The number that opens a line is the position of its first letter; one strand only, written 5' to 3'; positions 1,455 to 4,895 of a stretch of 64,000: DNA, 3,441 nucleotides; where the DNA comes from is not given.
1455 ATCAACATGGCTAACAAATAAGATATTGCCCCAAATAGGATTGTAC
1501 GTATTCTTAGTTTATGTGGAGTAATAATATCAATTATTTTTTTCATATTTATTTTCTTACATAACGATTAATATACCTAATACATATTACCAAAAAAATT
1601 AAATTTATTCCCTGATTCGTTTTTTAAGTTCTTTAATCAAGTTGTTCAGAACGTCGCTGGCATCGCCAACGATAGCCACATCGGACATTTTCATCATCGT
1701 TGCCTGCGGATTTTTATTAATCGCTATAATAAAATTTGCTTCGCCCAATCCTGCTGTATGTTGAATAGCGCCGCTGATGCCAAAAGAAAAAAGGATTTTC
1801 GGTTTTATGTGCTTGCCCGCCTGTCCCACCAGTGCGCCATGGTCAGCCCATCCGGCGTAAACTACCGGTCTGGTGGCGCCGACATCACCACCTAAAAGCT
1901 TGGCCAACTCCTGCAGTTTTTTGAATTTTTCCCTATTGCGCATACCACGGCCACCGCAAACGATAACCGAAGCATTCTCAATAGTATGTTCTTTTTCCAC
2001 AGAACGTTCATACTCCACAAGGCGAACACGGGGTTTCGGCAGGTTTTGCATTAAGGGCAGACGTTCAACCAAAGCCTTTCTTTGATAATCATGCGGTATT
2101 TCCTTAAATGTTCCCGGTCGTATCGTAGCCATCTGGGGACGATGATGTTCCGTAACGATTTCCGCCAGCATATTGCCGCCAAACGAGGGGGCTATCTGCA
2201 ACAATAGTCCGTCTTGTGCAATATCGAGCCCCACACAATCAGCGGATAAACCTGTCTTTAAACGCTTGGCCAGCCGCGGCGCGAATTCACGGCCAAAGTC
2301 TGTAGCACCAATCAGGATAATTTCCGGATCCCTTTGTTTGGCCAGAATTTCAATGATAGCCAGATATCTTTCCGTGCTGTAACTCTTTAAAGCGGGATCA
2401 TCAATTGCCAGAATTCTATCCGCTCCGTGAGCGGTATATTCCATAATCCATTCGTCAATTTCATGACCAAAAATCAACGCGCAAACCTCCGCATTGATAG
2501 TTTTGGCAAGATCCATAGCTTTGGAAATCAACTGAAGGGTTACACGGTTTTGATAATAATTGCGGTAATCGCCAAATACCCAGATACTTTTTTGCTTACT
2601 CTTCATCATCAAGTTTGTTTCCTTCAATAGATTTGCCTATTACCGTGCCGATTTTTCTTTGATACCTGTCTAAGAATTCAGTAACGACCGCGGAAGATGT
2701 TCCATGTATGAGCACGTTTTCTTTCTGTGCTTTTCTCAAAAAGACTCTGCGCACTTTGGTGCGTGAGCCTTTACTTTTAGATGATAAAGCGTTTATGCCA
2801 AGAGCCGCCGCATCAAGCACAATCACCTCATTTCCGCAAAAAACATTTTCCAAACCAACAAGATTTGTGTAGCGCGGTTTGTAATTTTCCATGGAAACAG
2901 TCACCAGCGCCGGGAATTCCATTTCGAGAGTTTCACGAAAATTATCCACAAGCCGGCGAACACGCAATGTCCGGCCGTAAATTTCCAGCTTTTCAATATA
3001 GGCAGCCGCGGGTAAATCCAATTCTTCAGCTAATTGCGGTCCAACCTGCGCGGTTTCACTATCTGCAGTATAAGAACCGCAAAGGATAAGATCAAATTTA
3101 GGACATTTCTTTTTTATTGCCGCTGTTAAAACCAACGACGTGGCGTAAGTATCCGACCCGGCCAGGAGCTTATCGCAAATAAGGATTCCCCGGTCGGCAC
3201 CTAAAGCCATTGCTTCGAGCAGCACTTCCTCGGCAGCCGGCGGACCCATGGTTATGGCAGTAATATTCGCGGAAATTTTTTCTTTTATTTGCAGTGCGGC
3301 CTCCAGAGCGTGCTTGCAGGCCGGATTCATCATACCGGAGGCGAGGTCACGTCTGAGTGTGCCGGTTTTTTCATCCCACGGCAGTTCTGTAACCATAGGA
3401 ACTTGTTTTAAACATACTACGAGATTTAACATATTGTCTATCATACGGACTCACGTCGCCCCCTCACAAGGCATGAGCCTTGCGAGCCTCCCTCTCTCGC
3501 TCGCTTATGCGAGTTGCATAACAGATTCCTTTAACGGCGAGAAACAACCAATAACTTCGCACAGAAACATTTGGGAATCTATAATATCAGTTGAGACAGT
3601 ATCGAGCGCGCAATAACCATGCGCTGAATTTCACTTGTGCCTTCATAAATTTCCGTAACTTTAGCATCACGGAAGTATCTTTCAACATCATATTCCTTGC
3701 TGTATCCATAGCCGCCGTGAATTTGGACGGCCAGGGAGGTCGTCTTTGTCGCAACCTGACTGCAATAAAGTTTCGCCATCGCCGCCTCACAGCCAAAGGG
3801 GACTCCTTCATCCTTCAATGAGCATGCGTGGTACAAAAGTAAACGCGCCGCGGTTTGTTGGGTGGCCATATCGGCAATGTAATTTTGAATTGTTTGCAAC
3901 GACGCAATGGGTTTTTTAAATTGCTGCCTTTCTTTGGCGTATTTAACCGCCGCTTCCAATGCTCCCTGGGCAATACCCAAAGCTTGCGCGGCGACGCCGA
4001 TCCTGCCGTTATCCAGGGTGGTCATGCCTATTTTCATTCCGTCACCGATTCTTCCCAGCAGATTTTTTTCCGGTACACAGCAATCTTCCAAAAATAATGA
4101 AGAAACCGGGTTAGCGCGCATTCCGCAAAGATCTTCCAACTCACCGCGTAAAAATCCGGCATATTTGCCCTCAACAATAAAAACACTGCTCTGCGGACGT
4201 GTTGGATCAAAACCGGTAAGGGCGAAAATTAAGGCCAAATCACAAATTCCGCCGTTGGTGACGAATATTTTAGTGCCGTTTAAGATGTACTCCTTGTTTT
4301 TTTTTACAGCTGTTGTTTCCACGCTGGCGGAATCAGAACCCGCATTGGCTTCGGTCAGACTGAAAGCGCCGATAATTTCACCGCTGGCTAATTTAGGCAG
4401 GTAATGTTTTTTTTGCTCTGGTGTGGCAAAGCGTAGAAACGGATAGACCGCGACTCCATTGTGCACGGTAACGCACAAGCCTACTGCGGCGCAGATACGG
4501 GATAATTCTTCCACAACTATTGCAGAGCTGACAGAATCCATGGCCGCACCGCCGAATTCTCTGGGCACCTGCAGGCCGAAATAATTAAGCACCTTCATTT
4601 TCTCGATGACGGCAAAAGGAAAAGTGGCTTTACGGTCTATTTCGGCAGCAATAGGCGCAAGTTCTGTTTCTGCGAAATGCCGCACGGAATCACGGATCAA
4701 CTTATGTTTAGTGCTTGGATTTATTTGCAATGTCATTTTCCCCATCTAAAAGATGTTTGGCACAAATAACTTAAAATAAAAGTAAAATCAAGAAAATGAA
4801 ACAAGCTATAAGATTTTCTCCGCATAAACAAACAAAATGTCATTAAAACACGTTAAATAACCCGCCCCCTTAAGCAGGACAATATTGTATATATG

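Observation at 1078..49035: One superfamily of roughly 105-140 bp imperfect-palindromic repeats fills many intergenic and intra-operon spacers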

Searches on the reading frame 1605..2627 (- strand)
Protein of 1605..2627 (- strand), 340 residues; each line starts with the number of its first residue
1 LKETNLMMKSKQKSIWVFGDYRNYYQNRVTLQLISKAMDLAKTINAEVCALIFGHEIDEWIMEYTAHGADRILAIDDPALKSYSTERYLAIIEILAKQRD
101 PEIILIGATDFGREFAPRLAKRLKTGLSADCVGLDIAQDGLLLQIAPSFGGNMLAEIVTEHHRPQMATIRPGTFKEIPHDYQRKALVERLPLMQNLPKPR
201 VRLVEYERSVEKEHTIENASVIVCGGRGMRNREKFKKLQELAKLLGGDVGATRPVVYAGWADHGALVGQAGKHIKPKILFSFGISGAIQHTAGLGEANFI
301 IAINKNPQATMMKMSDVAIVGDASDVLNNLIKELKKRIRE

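Call 11: search_protein_families(library=pfam, proteins=[window:1605-2627:-])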
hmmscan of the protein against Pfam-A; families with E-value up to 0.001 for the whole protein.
window:1605-2627:- (340 aa): 2 families
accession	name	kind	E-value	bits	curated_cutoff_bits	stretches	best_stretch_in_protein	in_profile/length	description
PF01012.27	ETF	-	3.7e-38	131.6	26.7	1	16-191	2-177/181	Electron transfer flavoprotein domain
PF00766.25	ETF_alpha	-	2.1e-30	105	27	1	216-294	2-80/81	Electron transfer flavoprotein FAD-binding domain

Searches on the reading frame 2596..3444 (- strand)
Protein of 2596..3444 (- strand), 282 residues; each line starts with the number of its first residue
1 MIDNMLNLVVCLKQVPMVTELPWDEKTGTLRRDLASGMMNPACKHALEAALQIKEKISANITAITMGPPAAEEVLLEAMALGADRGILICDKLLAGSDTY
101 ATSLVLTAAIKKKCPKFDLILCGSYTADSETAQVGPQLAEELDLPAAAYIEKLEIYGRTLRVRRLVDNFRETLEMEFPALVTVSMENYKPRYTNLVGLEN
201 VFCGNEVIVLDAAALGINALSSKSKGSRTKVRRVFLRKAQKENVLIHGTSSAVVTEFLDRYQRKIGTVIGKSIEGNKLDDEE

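Call 11: search_protein_families(library=pfam, proteins=[window:2596-3444:-])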
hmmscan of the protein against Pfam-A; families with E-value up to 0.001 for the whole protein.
window:2596-3444:- (282 aa): 1 family
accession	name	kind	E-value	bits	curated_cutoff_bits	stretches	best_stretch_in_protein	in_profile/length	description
PF01012.27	ETF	-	1.6e-35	123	26.7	1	35-190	9-162/181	Electron transfer flavoprotein domain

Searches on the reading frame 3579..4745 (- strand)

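Call 11: search_protein_families(library=pfam, proteins=[window:3579-4745:-])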
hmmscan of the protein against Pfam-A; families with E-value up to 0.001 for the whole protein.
window:3579-4745:- (388 aa): 5 families
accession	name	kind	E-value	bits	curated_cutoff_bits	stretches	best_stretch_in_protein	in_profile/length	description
PF00441.29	Acyl-CoA_dh_1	-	1.1e-53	181.8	22.4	1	234-383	1-150/150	Acyl-CoA dehydrogenase, C-terminal domain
PF02771.21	Acyl-CoA_dh_N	-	1.6e-37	128.8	22.9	1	12-123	2-113/113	Acyl-CoA dehydrogenase, N-terminal domain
PF08028.16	Acyl-CoA_dh_2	-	2.3e-26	93.1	22.7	1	249-371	1-133/134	Acyl-CoA dehydrogenase, C-terminal domain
PF02770.24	Acyl-CoA_dh_M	-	3.1e-20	72.6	33.3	1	127-222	1-97/97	Acyl-CoA dehydrogenase, middle domain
PF22924.1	ACOX_C_alpha1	-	3e-07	30.8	27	0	321-382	107-168/169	Acyl-CoA oxidase, C-alpha1 domain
